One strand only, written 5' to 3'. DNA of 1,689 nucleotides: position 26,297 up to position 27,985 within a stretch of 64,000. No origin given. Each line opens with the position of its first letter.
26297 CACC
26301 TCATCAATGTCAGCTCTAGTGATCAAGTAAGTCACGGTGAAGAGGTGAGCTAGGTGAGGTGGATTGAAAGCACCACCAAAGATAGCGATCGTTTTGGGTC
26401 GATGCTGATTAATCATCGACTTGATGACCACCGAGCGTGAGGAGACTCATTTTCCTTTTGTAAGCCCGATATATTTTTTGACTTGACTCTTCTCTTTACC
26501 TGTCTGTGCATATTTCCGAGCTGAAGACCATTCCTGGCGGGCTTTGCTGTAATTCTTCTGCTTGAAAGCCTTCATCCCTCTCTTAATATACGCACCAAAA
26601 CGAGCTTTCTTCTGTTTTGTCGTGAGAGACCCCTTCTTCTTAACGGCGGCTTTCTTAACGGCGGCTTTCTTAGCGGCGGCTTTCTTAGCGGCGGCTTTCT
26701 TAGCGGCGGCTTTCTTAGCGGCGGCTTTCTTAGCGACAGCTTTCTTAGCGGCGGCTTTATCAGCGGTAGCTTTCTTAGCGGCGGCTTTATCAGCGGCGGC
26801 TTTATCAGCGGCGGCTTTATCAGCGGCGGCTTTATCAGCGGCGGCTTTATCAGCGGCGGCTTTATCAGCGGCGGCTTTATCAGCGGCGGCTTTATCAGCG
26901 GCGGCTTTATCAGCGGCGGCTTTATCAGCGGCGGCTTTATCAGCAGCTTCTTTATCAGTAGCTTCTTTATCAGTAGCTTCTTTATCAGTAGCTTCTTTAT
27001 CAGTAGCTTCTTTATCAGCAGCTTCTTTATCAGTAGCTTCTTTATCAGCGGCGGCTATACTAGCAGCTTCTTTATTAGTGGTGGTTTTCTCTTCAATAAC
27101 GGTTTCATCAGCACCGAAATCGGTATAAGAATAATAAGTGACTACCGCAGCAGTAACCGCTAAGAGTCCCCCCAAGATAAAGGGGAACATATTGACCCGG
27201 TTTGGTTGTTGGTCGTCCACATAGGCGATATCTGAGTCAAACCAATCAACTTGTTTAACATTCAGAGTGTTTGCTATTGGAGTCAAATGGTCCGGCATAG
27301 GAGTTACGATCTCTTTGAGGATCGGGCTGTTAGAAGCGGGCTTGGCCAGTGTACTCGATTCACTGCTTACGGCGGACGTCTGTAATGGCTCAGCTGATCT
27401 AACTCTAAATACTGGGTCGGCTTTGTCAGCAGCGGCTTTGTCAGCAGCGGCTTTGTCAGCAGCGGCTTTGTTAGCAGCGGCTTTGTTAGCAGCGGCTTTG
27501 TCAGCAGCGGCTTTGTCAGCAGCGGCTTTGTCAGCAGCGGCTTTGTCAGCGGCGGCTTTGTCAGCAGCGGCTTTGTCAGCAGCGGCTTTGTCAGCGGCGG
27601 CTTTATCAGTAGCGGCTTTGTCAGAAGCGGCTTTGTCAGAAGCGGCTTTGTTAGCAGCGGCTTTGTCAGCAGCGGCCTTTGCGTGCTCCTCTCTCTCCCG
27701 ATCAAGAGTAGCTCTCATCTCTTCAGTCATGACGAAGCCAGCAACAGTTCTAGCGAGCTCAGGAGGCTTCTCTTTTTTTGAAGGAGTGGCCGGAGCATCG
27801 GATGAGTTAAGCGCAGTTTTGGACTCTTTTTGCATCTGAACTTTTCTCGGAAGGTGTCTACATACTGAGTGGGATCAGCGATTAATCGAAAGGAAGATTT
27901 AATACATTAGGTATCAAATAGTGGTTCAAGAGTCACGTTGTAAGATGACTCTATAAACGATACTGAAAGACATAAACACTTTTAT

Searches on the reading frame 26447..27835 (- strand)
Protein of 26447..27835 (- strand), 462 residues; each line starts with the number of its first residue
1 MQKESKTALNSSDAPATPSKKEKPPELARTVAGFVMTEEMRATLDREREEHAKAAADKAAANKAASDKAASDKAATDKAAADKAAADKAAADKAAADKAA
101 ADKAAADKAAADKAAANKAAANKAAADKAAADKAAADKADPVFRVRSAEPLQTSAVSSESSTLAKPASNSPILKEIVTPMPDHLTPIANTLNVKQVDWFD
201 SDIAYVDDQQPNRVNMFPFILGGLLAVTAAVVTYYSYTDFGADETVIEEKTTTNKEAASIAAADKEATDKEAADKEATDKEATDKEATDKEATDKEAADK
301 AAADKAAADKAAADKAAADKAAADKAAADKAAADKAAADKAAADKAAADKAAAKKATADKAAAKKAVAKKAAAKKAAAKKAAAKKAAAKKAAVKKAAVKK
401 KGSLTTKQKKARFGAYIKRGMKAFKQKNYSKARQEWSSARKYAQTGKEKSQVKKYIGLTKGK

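Call 13: search_protein_families(library=pfam, proteins=[window:26447-27835:-])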
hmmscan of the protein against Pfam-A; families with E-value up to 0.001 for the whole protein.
window:26447-27835:- (462 aa): 2 families
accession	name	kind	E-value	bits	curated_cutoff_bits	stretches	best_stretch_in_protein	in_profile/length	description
PF07382.16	HC2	-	3e-20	73.6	40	2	249-408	6-169/194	Histone H1-like nucleoprotein HC2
PF02095.21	Extensin_1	-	6.5e-15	55.8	105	2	271-400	24-153/171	Extensin-like protein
